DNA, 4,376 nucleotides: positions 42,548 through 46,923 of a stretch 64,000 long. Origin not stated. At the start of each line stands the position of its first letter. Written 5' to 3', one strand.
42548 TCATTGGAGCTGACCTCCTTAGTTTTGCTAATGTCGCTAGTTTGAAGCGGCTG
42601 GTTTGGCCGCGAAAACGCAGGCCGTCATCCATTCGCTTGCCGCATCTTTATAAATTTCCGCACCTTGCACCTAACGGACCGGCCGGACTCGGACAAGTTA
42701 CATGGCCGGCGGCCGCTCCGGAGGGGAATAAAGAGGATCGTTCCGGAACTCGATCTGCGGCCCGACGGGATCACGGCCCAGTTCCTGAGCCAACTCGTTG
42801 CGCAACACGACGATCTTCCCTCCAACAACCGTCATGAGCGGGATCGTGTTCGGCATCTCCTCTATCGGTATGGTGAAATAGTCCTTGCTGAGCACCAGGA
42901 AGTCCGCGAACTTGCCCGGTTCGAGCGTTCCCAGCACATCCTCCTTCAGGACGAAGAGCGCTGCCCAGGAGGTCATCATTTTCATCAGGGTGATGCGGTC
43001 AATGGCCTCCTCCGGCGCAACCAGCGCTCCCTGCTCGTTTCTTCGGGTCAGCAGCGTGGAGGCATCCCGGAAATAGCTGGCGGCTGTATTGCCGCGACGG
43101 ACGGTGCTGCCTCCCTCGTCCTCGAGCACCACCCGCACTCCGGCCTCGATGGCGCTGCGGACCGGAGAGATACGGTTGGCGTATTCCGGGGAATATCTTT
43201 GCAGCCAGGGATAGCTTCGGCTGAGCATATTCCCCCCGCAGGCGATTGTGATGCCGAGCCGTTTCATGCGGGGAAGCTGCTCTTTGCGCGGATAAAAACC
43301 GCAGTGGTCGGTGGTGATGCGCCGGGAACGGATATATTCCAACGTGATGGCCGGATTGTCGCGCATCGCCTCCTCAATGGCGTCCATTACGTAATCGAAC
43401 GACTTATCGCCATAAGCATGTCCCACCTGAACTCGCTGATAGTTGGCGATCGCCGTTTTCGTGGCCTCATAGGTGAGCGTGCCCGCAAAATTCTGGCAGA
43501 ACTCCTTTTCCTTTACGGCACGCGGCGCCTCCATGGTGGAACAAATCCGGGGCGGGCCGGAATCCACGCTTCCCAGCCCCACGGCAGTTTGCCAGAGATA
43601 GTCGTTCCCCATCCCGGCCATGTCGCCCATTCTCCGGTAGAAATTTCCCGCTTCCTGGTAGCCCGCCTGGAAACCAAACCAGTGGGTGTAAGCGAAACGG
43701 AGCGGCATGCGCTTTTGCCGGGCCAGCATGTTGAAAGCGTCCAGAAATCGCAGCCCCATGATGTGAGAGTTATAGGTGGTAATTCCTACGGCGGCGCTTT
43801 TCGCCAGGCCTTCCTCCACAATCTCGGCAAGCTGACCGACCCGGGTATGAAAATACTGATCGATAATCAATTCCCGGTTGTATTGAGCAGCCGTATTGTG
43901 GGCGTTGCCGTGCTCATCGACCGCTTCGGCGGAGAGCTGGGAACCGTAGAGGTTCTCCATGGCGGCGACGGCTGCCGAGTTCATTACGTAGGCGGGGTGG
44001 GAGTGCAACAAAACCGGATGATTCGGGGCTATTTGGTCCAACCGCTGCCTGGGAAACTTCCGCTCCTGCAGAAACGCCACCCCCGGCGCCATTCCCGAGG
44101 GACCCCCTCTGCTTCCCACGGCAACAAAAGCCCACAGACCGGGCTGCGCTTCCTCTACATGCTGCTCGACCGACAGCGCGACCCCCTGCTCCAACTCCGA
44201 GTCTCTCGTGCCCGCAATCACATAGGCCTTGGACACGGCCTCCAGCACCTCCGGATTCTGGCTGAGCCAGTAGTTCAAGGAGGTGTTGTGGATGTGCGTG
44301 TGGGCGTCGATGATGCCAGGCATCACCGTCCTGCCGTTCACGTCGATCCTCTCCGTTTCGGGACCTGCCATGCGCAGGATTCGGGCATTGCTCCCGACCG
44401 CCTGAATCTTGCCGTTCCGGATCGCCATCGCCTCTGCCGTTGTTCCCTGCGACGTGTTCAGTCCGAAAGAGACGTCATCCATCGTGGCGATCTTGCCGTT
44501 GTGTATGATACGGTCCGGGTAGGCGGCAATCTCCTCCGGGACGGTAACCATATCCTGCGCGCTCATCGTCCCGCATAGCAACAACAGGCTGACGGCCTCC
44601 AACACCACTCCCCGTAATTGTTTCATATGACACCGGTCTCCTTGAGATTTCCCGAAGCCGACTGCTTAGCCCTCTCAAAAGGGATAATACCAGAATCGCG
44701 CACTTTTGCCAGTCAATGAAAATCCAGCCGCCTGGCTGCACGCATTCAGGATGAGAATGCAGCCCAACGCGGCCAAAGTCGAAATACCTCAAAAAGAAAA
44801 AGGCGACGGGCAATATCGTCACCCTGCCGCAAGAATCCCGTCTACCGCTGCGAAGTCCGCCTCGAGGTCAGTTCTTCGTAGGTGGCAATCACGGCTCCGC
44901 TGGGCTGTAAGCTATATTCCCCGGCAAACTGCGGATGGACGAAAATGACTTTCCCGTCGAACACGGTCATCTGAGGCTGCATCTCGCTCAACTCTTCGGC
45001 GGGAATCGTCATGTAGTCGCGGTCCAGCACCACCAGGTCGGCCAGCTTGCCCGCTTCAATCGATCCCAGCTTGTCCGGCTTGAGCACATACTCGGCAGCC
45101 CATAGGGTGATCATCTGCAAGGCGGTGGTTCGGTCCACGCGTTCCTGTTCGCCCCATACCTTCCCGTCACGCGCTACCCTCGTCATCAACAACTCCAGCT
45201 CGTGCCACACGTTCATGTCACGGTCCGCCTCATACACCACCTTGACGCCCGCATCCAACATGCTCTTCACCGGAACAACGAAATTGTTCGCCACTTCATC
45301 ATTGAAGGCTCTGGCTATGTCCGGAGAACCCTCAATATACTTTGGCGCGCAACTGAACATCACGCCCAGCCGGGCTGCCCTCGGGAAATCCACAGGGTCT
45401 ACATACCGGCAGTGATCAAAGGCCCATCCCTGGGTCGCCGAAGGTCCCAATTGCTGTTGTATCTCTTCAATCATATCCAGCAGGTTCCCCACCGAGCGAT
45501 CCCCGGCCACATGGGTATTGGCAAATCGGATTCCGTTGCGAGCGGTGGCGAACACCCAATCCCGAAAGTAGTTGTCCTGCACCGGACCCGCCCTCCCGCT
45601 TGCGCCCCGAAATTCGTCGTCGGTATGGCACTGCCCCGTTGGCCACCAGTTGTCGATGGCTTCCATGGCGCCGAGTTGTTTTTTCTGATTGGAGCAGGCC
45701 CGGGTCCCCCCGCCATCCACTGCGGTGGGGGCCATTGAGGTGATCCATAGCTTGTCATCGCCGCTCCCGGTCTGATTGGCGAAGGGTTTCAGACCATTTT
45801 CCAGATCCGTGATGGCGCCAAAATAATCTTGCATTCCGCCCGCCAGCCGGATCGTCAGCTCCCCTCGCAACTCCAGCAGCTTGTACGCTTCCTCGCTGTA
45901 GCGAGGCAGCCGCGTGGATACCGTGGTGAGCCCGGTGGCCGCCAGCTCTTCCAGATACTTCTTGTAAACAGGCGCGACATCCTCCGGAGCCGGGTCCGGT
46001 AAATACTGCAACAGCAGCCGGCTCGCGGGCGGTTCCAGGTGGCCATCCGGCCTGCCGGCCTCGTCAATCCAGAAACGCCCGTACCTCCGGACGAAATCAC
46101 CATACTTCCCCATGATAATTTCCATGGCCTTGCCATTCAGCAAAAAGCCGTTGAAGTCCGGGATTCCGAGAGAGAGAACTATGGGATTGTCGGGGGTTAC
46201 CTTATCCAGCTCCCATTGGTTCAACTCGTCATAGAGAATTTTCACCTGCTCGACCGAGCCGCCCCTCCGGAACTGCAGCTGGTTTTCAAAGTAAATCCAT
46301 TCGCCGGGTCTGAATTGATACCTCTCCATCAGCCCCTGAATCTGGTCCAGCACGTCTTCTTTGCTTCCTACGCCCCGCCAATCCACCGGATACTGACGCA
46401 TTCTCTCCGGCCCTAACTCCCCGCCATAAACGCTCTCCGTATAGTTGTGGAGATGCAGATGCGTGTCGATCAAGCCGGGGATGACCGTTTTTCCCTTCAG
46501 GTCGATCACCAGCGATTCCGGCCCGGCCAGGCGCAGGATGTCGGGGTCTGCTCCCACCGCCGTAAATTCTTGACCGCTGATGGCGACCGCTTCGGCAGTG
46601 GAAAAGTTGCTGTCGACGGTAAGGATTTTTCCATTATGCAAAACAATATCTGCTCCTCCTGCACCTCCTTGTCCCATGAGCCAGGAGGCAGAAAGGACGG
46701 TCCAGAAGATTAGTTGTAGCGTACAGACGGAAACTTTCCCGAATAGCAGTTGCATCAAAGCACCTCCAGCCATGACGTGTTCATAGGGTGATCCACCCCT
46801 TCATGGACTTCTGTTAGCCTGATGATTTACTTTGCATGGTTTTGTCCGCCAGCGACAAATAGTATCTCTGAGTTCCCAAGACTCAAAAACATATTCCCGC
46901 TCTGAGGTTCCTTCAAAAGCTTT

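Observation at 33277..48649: Accessory scavenging locus: four tandem secreted amidohydrolase paralogues, a TonB-dependent receptor, a DASS permease and a secreted M18 aminopeptidase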

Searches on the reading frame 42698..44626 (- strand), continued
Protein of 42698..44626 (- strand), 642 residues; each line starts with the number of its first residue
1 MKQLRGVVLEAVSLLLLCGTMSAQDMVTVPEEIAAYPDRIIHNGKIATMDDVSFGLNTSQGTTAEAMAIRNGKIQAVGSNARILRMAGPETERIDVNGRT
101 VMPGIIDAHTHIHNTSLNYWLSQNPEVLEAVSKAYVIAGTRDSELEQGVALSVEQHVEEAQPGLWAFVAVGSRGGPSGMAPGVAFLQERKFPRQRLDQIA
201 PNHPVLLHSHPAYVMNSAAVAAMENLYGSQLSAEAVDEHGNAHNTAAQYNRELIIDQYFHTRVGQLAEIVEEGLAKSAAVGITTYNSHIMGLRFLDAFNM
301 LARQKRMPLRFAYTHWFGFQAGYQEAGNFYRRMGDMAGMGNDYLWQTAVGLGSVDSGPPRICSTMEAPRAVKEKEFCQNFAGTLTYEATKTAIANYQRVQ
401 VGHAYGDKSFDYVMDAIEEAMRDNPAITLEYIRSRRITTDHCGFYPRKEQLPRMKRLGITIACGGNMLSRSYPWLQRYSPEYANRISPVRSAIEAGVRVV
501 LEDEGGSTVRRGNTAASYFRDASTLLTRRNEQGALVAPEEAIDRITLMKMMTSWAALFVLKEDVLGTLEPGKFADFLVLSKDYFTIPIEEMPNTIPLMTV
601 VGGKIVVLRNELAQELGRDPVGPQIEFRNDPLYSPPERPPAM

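Call 32: find_encoding_contigs(protein=P0055, flank=10000, max_places=3)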
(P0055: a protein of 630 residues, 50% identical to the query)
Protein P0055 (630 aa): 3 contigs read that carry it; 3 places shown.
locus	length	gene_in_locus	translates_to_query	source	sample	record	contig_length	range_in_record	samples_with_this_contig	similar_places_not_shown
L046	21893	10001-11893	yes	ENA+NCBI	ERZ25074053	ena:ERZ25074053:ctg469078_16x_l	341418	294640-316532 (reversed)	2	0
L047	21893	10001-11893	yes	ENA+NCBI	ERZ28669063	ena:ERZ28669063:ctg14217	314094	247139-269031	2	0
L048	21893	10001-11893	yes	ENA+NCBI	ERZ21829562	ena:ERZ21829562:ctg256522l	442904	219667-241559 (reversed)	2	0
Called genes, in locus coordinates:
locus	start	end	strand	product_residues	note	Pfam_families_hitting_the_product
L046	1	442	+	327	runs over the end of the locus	PF13384:HTH_23, PF13518:HTH_28, PF13551:HTH_29 (weak), PF13565:HTH_32, PF00665:rve, PF13683:rve_3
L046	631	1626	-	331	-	PF13737:DDE_Tnp_1_5, PF01609:DDE_Tnp_1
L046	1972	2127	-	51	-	-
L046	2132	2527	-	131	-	PF01641:SelR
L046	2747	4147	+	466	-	PF12697:Abhydrolase_6 (weak)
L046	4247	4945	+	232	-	-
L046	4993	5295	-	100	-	PF07045:DUF1330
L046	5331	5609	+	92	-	-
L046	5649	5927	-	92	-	PF16872:putAbiC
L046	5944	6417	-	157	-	-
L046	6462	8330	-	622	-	PF01979:Amidohydro_1, PF07969:Amidohydro_3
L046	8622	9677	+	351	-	PF09084:NMT1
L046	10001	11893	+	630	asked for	PF01979:Amidohydro_1 (faint), PF07969:Amidohydro_3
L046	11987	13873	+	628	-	PF01979:Amidohydro_1 (faint), PF07969:Amidohydro_3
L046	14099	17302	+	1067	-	PF13620:CarboxypepD_reg, PF13715:CarbopepD_reg_2 (weak), PF07715:Plug (weak), PF25183:OMP_b-brl_4, PF00593:TonB_dep_Rec_b-barrel (weak)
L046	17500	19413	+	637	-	PF01979:Amidohydro_1 (faint), PF07969:Amidohydro_3, PF00091:Tubulin (weak)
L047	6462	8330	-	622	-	PF01979:Amidohydro_1, PF07969:Amidohydro_3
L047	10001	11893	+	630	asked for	PF01979:Amidohydro_1 (faint), PF07969:Amidohydro_3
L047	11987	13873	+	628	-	PF01979:Amidohydro_1 (faint), PF07969:Amidohydro_3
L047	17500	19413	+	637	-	PF01979:Amidohydro_1 (faint), PF07969:Amidohydro_3, PF00091:Tubulin (weak)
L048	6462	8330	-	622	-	PF01979:Amidohydro_1, PF07969:Amidohydro_3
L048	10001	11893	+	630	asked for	PF01979:Amidohydro_1 (faint), PF07969:Amidohydro_3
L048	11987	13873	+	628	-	PF01979:Amidohydro_1 (faint), PF07969:Amidohydro_3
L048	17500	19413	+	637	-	PF01979:Amidohydro_1 (faint), PF07969:Amidohydro_3, PF00091:Tubulin (weak)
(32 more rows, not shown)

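Call 33: find_encoding_contigs(protein=P0039, flank=10000, max_places=3)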
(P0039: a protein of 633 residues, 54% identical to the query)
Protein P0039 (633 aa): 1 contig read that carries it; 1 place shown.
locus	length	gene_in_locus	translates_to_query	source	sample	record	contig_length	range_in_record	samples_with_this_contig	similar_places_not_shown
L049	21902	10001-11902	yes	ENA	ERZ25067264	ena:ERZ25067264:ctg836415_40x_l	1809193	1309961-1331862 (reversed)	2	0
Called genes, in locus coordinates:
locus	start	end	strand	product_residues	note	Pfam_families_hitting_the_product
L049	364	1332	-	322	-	PF13462:Thioredoxin_4, PF01323:DSBA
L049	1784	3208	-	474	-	PF02127:Peptidase_M18, PF05343:Peptidase_M42 (weak)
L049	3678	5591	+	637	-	PF07969:Amidohydro_3, PF01979:Amidohydro_1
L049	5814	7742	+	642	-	PF07969:Amidohydro_3, PF01979:Amidohydro_1 (weak)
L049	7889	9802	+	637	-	PF07969:Amidohydro_3, PF01979:Amidohydro_1 (weak)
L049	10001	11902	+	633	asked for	PF07969:Amidohydro_3, PF01979:Amidohydro_1 (weak)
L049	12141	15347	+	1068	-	PF13620:CarboxypepD_reg, PF13715:CarbopepD_reg_2 (weak), PF07715:Plug (faint), PF25183:OMP_b-brl_4, PF00593:TonB_dep_Rec_b-barrel (weak)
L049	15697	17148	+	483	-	PF00939:Na_sulph_symp, PF03600:CitMHS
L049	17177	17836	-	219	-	PF01325:Fe_dep_repress, PF12802:MarR_2 (weak), PF02742:Fe_dep_repr_C, PF04023:FeoA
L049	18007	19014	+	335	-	PF02742:Fe_dep_repr_C, PF04023:FeoA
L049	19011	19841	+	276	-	PF01926:MMR_HSR1, PF02421:FeoB_N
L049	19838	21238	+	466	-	PF07670:Gate, PF07664:FeoB_C, PF07670:Gate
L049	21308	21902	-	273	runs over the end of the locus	PF12911:OppC_N (weak), PF00528:BPD_transp_1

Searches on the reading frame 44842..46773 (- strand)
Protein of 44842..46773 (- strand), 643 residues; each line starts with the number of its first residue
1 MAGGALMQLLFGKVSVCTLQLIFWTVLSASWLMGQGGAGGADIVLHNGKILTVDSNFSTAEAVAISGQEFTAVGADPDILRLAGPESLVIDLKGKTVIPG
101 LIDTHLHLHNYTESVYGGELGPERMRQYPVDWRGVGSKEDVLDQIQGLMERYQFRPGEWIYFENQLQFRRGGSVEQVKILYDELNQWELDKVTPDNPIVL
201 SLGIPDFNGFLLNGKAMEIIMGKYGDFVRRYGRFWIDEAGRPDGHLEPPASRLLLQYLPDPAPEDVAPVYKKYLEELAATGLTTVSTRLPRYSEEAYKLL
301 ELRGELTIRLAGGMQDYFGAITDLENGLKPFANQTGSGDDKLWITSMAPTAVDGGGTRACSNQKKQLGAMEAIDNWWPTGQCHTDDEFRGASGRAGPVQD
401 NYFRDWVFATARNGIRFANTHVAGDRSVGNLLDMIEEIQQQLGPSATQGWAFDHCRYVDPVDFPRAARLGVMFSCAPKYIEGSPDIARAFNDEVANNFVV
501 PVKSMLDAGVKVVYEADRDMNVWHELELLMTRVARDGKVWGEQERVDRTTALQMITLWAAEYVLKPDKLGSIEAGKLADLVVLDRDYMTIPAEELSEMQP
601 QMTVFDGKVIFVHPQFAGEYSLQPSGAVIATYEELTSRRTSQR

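Call 3: search_protein_families(library=pfam, proteins=[window:44842-46773:-])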
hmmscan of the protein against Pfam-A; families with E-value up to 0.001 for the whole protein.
window:44842-46773:- (643 aa): 2 families
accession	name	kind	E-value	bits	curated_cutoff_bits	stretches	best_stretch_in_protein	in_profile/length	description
PF07969.17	Amidohydro_3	-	2.6e-48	166.1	29.7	1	89-611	2-472/472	Amidohydrolase family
PF01979.26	Amidohydro_1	-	1.3e-17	64.5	25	1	452-609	195-344/345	Amidohydrolase family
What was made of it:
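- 44842..46755 (-): AH1: exported YtcJ-like amidohydrolase, 637 aa from M7 (ORF extends to 46773). Distant paralogue, 29-30% identical to AH2-4 and 34% to AH5. Pfam Amidohydro_3, 166 bits (call 3).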

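Call 10: search_solved_structures(query=window:44842-46773:-, max_evalue=0.001, show_alignments=1)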
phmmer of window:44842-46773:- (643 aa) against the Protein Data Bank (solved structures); distinct sequences matched with E-value up to 0.001: 15.
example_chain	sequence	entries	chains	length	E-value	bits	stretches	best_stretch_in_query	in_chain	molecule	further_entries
3ggm_A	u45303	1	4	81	8.7e-10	40.8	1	42-109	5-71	uncharacterized protein BT9727_2919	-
3icj_A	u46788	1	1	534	5.3e-09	38.2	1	33-142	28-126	uncharacterized metal-dependent hydrolase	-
9kov_A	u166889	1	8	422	4.5e-07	31.9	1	34-113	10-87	trum-mut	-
7ww2_A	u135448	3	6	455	9.2e-06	27.5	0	62-134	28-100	8-oxoguanine deaminase | Hydroxydechloroatrazine ethylaminohydrolase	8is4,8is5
4v1x_A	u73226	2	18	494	2.1e-05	26.4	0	69-111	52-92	ATRAZINE CHLOROHYDROLASE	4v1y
3feq_A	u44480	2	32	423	5.9e-05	24.8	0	45-108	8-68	PUTATIVE AMIDOHYDROLASE | PROLIDASE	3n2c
2qs8_A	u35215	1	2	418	8.2e-05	24.4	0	549-598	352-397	Xaa-Pro Dipeptidase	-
1gkp_A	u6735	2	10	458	0.0004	22.1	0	43-109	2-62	HYDANTOINASE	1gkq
1p1m_A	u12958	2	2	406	0.00046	21.9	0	496-596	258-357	Hypothetical protein TM0936 | Uncharacterized protein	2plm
1j6p_A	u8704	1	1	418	0.0005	21.8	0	496-596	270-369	METAL-DEPENDENT HYDROLASE OF CYTOSINEDEMANIASE/CHLOROHYDROLASE FAMILY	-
4f0r_A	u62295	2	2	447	0.0005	21.8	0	494-592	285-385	5-methylthioadenosine/S-adenosylhomocysteine deaminase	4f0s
4gbd_A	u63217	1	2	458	0.00056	21.6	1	493-587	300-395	Putative uncharacterized protein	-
4dyk_A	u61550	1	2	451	0.00057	21.6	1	493-587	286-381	AMIDOHYDROLASE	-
4wgx_A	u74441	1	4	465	0.00068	21.4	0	544-588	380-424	Molinate hydrolase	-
4ub9_A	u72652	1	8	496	0.00073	21.2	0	544-588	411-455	Molinate hydrolase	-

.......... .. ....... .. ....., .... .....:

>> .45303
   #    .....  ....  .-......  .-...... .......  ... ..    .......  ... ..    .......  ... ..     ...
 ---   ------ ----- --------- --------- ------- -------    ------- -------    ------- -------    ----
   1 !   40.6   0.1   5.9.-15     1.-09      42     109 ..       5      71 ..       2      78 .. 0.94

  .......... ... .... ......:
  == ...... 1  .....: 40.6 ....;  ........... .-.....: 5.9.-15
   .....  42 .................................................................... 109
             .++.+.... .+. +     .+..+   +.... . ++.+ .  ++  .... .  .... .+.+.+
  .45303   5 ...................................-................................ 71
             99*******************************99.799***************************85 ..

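Call 11: search_protein_families(library=ncbifam, proteins=[window:44842-46773:-], max_evalue=0.001)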
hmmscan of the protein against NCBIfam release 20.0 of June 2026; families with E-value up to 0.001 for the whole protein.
window:44842-46773:- (643 aa): 34 families (the best 25 are shown)
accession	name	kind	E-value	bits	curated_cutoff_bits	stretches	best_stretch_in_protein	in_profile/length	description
NF006056.0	PRK08204.1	subfamily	5e-16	58.5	391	2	43-110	5-69/449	hypothetical protein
TIGR01224.1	hutI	equivalog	1.2e-10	40.8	298.15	2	61-108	4-49/377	imidazolonepropionase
NF006689.0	PRK09237.1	equivalog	2.6e-10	39.4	371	1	42-114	4-72/383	amidohydrolase/deacetylase family metallohydrolase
NF005557.0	PRK07228.1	equivalog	5.6e-10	38.5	522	1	42-109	2-66/445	5'-deoxyadenosine deaminase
NF051886.1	XaaProDiPepCaul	equivalog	6e-10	38.7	500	1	59-114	17-70/398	Xaa-Pro dipeptidase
NF006055.0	PRK08203.1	equivalog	9e-10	37.7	532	1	43-110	7-73/455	8-oxoguanine deaminase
TIGR03314.1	Se_ssnA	subfamily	9e-09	34.7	455.5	1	44-109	2-68/441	putative selenium metabolism protein SsnA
NF006560.0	PRK09061.1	subfamily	1.6e-08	33.3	340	1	39-112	24-91/517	amidohydrolase family protein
NF006549.0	PRK09045.1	equivalog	2.4e-08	33.1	540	1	500-586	293-381/444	TRZ/ATZ family hydrolase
NF004701.0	PRK06038.1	equivalog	2.8e-08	32.9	609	1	41-108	4-66/432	N-ethylammeline chlorohydrolase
TIGR01178.1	ade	equivalog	2.8e-08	32.7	472.5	1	42-108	1-59/552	adenine deaminase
TIGR02033.1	D-hydantoinase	equivalog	4.1e-08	32.6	393.25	1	44-111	2-63/454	dihydropyrimidinase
NF011990.0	PRK15446.2-6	subfamily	5e-08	32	233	0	43-106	3-64/390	alpha-D-ribose 1-methylphosphonate 5-triphosphate diphosphatase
NF005540.0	PRK07203.1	equivalog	1.3e-07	30.7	444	1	43-109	2-69/444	putative aminohydrolase SsnA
NF004995.0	PRK06380.1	subfamily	1.4e-07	30.9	567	0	493-593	270-371/418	metal-dependent hydrolase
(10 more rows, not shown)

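Call 48: search_protein_representatives(alignment_id=A2)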
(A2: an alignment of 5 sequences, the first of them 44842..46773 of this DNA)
Query: 5 sequences, 634 profile positions. Proteins with E-value up to 0.001 (for the whole library): 40894; up to 1e-10: 15679; up to 1e-30: 2288. The best 150 are listed.
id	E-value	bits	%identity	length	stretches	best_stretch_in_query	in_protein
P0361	2.3e-194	663.6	-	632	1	7-625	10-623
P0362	3.0e-187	640.1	-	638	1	15-619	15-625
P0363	5.1e-185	632.7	-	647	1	4-630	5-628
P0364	2.1e-183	627.4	-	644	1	14-625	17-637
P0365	2.4e-182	623.9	-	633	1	18-625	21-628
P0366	3.7e-179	613.4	-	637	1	11-628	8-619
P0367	1.2e-177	608.3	-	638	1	10-622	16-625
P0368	8.0e-169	579.2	-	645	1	27-626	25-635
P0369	2.2e-161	554.6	-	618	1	13-622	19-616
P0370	7.3e-157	539.7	-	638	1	30-628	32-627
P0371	2.7e-156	537.8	-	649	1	12-626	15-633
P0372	1.5e-153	528.7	-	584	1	16-601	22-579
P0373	2.9e-151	521.2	-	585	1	39-617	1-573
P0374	1.6e-149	515.5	-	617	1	28-624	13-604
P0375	1.5e-145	502.4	-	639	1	32-619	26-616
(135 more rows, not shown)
